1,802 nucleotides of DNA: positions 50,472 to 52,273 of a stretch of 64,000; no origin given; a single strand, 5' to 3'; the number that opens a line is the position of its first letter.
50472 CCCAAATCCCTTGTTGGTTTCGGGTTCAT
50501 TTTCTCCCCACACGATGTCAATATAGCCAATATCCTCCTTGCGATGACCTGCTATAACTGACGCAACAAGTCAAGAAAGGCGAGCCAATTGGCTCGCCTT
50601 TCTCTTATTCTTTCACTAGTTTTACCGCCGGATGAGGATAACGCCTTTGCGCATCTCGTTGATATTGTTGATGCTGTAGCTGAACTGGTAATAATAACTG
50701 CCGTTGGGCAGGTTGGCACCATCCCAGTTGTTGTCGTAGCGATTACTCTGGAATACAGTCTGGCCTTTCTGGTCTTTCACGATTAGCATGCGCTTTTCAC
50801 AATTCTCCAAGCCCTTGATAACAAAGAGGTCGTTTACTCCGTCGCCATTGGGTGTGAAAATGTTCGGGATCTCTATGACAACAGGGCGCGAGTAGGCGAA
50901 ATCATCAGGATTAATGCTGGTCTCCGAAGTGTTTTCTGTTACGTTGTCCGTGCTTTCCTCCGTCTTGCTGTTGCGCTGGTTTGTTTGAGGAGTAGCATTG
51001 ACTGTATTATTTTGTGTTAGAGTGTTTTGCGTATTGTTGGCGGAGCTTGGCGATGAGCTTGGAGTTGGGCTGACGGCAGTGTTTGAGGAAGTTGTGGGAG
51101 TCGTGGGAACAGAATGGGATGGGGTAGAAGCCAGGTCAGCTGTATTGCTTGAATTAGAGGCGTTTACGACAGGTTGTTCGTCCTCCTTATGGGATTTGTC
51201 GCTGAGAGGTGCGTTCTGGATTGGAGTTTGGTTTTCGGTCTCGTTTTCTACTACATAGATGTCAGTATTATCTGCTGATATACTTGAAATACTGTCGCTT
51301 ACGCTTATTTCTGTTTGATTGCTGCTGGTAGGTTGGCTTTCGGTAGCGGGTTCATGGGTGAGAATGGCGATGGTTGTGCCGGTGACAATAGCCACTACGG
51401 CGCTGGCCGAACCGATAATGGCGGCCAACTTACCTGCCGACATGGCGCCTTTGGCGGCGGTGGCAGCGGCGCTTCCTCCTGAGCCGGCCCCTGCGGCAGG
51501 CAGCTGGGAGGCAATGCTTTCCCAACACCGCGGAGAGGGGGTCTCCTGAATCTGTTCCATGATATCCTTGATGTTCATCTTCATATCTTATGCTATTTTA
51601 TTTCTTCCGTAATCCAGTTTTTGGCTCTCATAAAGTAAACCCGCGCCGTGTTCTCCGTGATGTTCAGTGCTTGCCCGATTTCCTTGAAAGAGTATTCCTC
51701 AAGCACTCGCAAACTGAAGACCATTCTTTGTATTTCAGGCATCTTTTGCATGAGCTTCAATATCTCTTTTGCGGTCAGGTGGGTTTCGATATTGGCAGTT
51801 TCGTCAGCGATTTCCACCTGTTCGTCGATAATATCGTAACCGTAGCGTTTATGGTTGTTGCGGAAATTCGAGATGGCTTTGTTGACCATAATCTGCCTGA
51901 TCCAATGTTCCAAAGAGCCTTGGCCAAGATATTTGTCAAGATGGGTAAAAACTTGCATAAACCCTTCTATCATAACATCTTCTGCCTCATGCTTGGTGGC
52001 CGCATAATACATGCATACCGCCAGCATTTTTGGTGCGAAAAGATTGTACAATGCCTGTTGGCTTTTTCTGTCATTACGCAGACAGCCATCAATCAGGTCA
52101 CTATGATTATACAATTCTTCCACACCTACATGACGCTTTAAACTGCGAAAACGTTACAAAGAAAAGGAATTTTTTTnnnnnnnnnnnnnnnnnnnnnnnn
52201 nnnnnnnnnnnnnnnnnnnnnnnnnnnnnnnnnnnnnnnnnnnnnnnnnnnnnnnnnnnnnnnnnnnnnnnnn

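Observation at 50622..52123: ECF sigma factor paired with an anti-sigma-like protein that ends in a T9SS type-B sorting domain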

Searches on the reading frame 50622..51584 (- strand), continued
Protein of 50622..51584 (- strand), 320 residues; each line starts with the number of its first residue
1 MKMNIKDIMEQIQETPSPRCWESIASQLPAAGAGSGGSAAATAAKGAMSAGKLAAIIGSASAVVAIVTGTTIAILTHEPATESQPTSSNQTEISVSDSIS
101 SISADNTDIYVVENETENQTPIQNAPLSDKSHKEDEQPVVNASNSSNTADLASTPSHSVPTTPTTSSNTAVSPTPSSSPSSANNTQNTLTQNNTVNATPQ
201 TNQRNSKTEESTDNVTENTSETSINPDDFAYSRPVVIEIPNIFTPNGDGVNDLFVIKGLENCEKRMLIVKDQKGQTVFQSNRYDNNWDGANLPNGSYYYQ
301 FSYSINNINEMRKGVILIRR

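Call 81: find_encoding_contigs(protein=P0069, flank=10000, max_places=1)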
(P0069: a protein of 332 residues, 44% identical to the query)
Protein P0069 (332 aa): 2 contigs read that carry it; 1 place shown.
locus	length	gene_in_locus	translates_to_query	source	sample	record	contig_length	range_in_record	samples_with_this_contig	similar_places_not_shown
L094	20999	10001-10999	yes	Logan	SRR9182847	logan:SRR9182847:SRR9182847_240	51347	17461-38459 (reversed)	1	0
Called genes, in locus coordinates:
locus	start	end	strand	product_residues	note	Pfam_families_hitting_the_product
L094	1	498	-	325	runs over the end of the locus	PF02424:ApbE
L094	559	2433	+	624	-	-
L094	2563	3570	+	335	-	PF00154:RecA_N, PF06745:ATPase (weak), PF08423:Rad51, PF21096:RecA_C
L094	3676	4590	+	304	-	PF14559:TPR_19, PF25062:ARM_TT21_N, PF14559:TPR_19 (weak), PF13424:TPR_12 (weak), PF13414:TPR_11, PF13432:TPR_16 (weak), PF00515:TPR_1, PF07719:TPR_2, +20 more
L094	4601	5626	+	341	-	PF05496:RuvB_N, PF00004:AAA, PF07728:AAA_5 (faint), PF17864:AAA_lid_4, PF05491:WHD_RuvB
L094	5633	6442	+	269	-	PF13568:OMP_b-brl_2 (weak)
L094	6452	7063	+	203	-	PF01557:FAA_hydrolase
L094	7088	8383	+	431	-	PF00206:Lyase_1, PF10397:ADSL_C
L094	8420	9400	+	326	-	PF16125:DUF4837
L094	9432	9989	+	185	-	PF04542:Sigma70_r2, PF08281:Sigma70_r4_2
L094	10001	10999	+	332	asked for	PF13585:CHU_C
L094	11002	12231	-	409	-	PF12704:MacB_PCD, PF02687:FtsX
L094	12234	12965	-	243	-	-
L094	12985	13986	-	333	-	PF01515:PTA_PTB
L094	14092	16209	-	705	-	PF00930:DPPIV_N, PF02129:Peptidase_S15 (weak), PF20434:BD-FAE (faint), PF00326:Peptidase_S9, PF12146:Hydrolase_4 (faint), PF01738:DLH (faint)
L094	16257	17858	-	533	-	PF03577:Peptidase_C69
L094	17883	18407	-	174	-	PF01121:CoaE, PF13238:AAA_18 (weak)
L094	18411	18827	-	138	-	-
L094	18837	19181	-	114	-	PF02699:YajC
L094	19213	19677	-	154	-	PF22544:HYDIN_VesB_CFA65-like_Ig, PF07610:DUF1573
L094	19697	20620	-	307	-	PF01029:NusB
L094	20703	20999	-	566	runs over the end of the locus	PF07837:FTCD_N, PF02971:FTCD, PF04961:FTCD_C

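Call 89: search_protein_families(library=pfam, proteins=[L032:5052-6509:+, L032:6587-8677:+, L032:8741-9202:+, L032:9199-9693:+, L032:10933-13266:+, L032:14113-14691:+, L032:14701-15468:+, L032:16143-16793:-, L069:28-1188:+], max_evalue=0.01)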
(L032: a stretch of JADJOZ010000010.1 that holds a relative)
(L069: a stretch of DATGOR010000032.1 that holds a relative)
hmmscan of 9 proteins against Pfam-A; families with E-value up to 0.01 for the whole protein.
L032:5052-6509:+ (485 aa): 0 families

L032:6587-8677:+ (696 aa): 8 families
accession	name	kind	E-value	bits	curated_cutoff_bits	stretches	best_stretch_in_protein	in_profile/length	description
PF13585.12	CHU_C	-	3e-23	82.2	27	1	613-689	1-83/86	CHU_C Type IX secretion signal domain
PF06832.18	BiPBP_C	-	2.5e-20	72.6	26.8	1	480-523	39-85/90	Penicillin-Binding Protein C-terminus Family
PF16820.11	PKD_3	-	2.1e-16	60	26.3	1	337-368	32-65/68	PKD-like domain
PF19081.6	Ig_7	-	6.7e-15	55.6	27.3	2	458-534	4-84/84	Ig-like domain CHU_C associated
PF13895.12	Ig_2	-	2.1e-12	47.5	27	0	456-532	7-79/79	Immunoglobulin domain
PF13927.12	Ig_3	-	7.7e-08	33.2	30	0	337-368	30-62/78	Immunoglobulin domain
PF18911.6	PKD_4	-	4.4e-07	30.3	27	0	236-296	3-69/85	PKD domain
PF00801.26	PKD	-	5.1e-06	26.8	23.5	0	452-520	3-67/80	PKD domain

L032:8741-9202:+ (153 aa): 1 family
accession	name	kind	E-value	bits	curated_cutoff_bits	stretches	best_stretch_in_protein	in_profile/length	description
PF02219.23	MTHFR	-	7.9e-17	62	24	1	5-140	4-122/287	Methylenetetrahydrofolate reductase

L032:9199-9693:+ (164 aa): 1 family
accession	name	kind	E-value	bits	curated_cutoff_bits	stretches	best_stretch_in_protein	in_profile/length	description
PF02219.23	MTHFR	-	4.8e-44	151.3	24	1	18-162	140-285/287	Methylenetetrahydrofolate reductase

L032:10933-13266:+ (777 aa): 3 families
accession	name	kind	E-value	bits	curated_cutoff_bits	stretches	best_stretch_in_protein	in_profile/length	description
PF08757.17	CotH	-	1.5e-41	143.4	23.8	1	94-421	1-322/322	CotH kinase protein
PF00932.25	LTD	-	2.5e-22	79.7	34.3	1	552-664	3-108/109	Lamin Tail Domain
PF18962.6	Por_Secre_tail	-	7.4e-11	42.6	27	1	710-772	1-72/75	Secretion system C-terminal sorting domain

L032:14113-14691:+ (192 aa): 0 families

L032:14701-15468:+ (255 aa): 2 families
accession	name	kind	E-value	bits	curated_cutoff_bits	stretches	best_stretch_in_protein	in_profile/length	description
PF17161.10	DUF5123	-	5.9e-05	24.6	35.1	1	59-174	3-110/113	Domain of unknown function (DUF5123)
PF08480.16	Disaggr_assoc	-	0.00036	20.9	22.6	1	89-170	97-176/194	Disaggregatase related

L032:16143-16793:- (216 aa): 1 family
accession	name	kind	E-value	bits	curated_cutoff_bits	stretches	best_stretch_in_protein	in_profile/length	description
PF06114.19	Peptidase_M78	-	1.9e-11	44.2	22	1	21-138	2-122/123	IrrE N-terminal-like domain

L069:28-1188:+ (386 aa): 4 families
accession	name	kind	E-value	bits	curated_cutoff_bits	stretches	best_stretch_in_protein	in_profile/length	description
PF13585.12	CHU_C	-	1.7e-16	60.6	27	1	299-374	2-78/86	CHU_C Type IX secretion signal domain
PF18911.6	PKD_4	-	2.4e-13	50.4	27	1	234-287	27-83/85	PKD domain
PF00801.26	PKD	-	1.9e-10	41.1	23.5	1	218-282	4-74/80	PKD domain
PF06832.18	BiPBP_C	-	0.0014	18.9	26.8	1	227-283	31-88/90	Penicillin-Binding Protein C-terminus Family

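Call 93: search_protein_families(library=pfam, proteins=[P0066], max_evalue=0.01)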
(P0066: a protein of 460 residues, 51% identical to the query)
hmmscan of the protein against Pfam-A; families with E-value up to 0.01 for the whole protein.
P0066 (460 aa): 1 family
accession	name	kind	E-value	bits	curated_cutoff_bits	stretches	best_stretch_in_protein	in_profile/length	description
PF13585.12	CHU_C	-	7.1e-20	71.4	27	1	377-456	1-84/86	CHU_C Type IX secretion signal domain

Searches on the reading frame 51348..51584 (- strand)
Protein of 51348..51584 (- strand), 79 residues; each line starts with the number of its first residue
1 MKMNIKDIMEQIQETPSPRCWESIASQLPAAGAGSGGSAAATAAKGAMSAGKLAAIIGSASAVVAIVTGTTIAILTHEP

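Call 32: find_related_loci(query=A2, collection=metagenome_contigs, flank=4000)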
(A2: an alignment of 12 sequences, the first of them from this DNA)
Query A2 (79 aa) in metagenome_contigs; peptide patterns used: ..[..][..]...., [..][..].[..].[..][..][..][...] (x = any residue, [..] = any of these).
600 stretches matched a pattern (row limit reached: there are more); 9 encode a relative of the query (tblastn E <= 1e-3); 9 distinct loci.
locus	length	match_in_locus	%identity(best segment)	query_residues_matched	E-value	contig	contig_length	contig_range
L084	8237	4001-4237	96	1-79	5e-48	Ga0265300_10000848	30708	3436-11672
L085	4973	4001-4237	96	1-79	3e-47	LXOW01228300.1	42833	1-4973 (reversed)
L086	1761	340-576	92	1-79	8e-39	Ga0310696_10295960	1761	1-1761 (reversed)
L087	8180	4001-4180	77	1-59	1e-27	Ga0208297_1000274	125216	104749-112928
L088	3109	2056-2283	78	4-79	8e-23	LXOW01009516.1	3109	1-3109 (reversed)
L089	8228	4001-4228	75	4-79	3e-22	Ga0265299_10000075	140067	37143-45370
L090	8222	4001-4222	65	5-78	1e-20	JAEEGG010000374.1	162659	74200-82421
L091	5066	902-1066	73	5-59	5e-18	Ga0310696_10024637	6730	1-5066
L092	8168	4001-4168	80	4-59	3e-16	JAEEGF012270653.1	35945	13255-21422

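Call 54: find_homologous_proteins(query=A4, max_evalue=10)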
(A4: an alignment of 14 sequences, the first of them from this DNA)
Query A4 (14 sequences) (79 aa, profile of the alignment): 34 proteins with E <= 10 among 3846 candidates.
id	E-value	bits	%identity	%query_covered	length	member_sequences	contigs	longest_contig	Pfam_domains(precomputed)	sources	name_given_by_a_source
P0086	2.5e-14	71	-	-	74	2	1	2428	-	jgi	-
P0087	3.6e-13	67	-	-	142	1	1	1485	-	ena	-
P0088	9.4e-13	66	29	65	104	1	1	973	-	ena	-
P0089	3.5e-12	64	34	75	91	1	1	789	-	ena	-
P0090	4.5e-12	64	36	82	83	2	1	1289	-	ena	-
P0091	3.0e-11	61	33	23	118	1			-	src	-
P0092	4.6e-11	60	33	23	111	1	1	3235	-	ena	-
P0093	5.8e-11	60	33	34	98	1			-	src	-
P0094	7.4e-11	60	26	34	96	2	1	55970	-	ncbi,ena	-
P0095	2.8e-10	58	31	33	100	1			-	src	-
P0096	3.4e-10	58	-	-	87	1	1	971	-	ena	-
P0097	3.8e-10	57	27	91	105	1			-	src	-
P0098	3.9e-10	57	-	-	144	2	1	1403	-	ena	-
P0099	5.9e-10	57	35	22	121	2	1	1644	-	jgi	-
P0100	7.6e-10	56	33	34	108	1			-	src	-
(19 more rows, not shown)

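Call 63: search_protein_representatives(alignment_id=A5)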
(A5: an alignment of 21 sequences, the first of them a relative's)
Query: 21 sequences, 105 profile positions. Proteins with E-value up to 0.001 (for the whole library): 2994; up to 1e-10: 456; up to 1e-30: 18. The best 150 are listed.
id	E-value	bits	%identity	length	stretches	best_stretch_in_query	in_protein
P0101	2.0e-34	133.9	-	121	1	2-98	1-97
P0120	2.2e-34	133.8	-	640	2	9-87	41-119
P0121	2.7e-33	130.3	-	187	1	1-88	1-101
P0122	1.3e-32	128.1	-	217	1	1-89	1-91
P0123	1.3e-32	128.1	-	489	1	1-98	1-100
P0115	1.4e-32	128.0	-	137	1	2-101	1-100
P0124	3.5e-32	126.7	-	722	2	2-87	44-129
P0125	4.4e-32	126.4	-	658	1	1-88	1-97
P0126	4.4e-32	126.4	-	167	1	1-100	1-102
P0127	7.8e-32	125.6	-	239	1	1-97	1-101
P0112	1.0e-31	125.2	-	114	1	1-100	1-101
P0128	1.7e-31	124.5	-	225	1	1-98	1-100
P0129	2.2e-31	124.2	-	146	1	2-98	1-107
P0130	3.1e-31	123.7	-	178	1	2-95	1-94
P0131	3.7e-31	123.4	-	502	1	1-92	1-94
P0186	6.2e-26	106.6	-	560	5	6-90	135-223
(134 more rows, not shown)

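Call 66: search_protein_families(library=pfam, alignment_id=A6, max_evalue=0.01)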
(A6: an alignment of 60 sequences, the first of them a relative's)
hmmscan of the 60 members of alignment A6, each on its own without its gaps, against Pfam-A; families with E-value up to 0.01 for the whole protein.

A. member 1, P0123 (489 aa): 2 families
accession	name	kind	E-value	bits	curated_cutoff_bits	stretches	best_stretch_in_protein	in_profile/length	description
PF13568.12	OMP_b-brl_2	-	2e-09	38.2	27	1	285-456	25-172/175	Outer membrane protein beta-barrel domain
PF09548.15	Spore_III_AB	-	0.00046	20.7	32.5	0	227-266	130-164/170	Stage III sporulation protein AB (spore_III_AB)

B. families by the number of members that match (of 60 scanned): 6 families
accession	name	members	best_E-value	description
PF13568.12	OMP_b-brl_2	41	6.1e-12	Outer membrane protein beta-barrel domain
PF13505.12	OMP_b-brl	3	0.00058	Outer membrane protein beta-barrel domain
PF13585.12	CHU_C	1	8.4e-16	CHU_C Type IX secretion signal domain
PF13860.13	FlgD_ig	1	9.4e-05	FlgD Ig-like domain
PF09548.15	Spore_III_AB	1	0.00046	Stage III sporulation protein AB (spore_III_AB)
PF00760.24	Cucumo_coat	1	0.0096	Cucumovirus coat protein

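Call 93: search_protein_families(library=pfam, proteins=[P0186, P0124], max_evalue=0.01)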
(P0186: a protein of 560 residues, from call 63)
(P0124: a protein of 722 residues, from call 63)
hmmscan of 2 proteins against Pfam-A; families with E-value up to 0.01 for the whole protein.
P0186 (560 aa): 1 family
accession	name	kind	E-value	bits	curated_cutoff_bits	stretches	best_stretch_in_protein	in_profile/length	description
PF13568.12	OMP_b-brl_2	-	0.00028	21.4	27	1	392-538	39-174/175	Outer membrane protein beta-barrel domain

P0124 (722 aa): 1 family
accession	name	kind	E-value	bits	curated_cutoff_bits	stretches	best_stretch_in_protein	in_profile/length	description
PF13568.12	OMP_b-brl_2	-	7.1e-07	29.9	27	1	499-698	25-174/175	Outer membrane protein beta-barrel domain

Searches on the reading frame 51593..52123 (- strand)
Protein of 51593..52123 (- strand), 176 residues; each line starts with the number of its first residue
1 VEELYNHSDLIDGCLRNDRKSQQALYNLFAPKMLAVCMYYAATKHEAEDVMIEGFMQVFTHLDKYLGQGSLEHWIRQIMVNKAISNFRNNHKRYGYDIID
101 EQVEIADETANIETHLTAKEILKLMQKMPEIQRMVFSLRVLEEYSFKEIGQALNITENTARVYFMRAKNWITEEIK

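Call 3: search_protein_families(library=pfam, proteins=[window:51593-52123:-], max_evalue=0.1)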
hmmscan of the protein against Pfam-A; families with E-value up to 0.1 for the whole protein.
window:51593-52123:- (176 aa): 4 families
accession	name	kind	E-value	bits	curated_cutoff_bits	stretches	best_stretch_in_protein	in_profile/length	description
PF08281.18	Sigma70_r4_2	-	1.5e-14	53.8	25.7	1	120-169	3-52/54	Sigma-70, region 4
PF04542.20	Sigma70_r2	-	3.5e-10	40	24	1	25-91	1-69/71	Sigma-70 region 2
PF04545.22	Sigma70_r4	-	2.5e-08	33.7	24.1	1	124-161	1-38/50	Sigma-70, region 4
PF07638.17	Sigma70_ECF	-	2.5e-05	24.7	21.1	1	75-175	83-183/185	ECF sigma factor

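Call 4: search_protein_families(library=ncbifam, proteins=[window:51593-52123:-], max_evalue=0.1)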
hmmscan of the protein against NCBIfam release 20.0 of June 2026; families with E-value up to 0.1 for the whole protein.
window:51593-52123:- (176 aa): 88 families (the best 25 are shown)
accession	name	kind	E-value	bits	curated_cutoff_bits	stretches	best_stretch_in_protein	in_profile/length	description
TIGR02937.1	sigma70-ECF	superfamily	3.7e-24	85.2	42.9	1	23-174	4-164/165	sigma-70 family RNA polymerase sigma factor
NF008888.0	PRK11922.1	equivalog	1.2e-23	84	204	1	6-175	16-196/231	RNA polymerase sigma factor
NF058625.1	sigma_PG0214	equivalog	4.2e-22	78.7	130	1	30-175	14-161/170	GFO_1088 family ECF-type sigma factor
TIGR02985.1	Sig70_bacteroi1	subfamily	8.9e-20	71.5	126.4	1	23-171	4-158/162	RNA polymerase sigma-70 factor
TIGR02950.1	SigM_subfam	subfamily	3.8e-18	65.8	147.95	1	25-170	5-153/159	RNA polymerase sigma factor, SigM family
NF007223.0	PRK09641.1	equivalog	4.1e-16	59.4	209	1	10-171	8-180/187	RNA polymerase sigma factor SigW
TIGR02983.1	SigE-fam_strep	subfamily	6.6e-16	58.6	141.55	1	23-171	9-154/162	SigE family RNA polymerase sigma factor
TIGR02948.1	SigW_bacill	equivalog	2.7e-14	53.7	243.1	1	16-169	14-178/187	RNA polymerase sigma factor SigW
NF009167.0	PRK12514.1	equivalog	4.6e-14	52.7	265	1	13-167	13-170/180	RNA polymerase sigma factor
NF009195.0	PRK12543.1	subfamily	7e-14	51.7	197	1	5-165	5-168/192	RNA polymerase sigma factor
NF006930.0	PRK09415.1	subfamily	1.5e-13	51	198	1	23-174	19-174/179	RNA polymerase factor sigma C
NF004113.0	PRK05602.1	equivalog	1.6e-13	50.7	208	1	8-171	33-197/211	RNA polymerase sigma factor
NF008891.0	PRK11924.1-5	subfamily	1.7e-13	51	259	1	24-173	7-161/171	RNA polymerase sigma factor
NF009168.0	PRK12515.1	subfamily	2.3e-13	50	236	1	9-172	11-176/189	RNA polymerase sigma factor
NF009166.1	PRK12513.1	equivalog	2.4e-13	50.2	206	1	18-163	20-174/193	RNA polymerase sigma factor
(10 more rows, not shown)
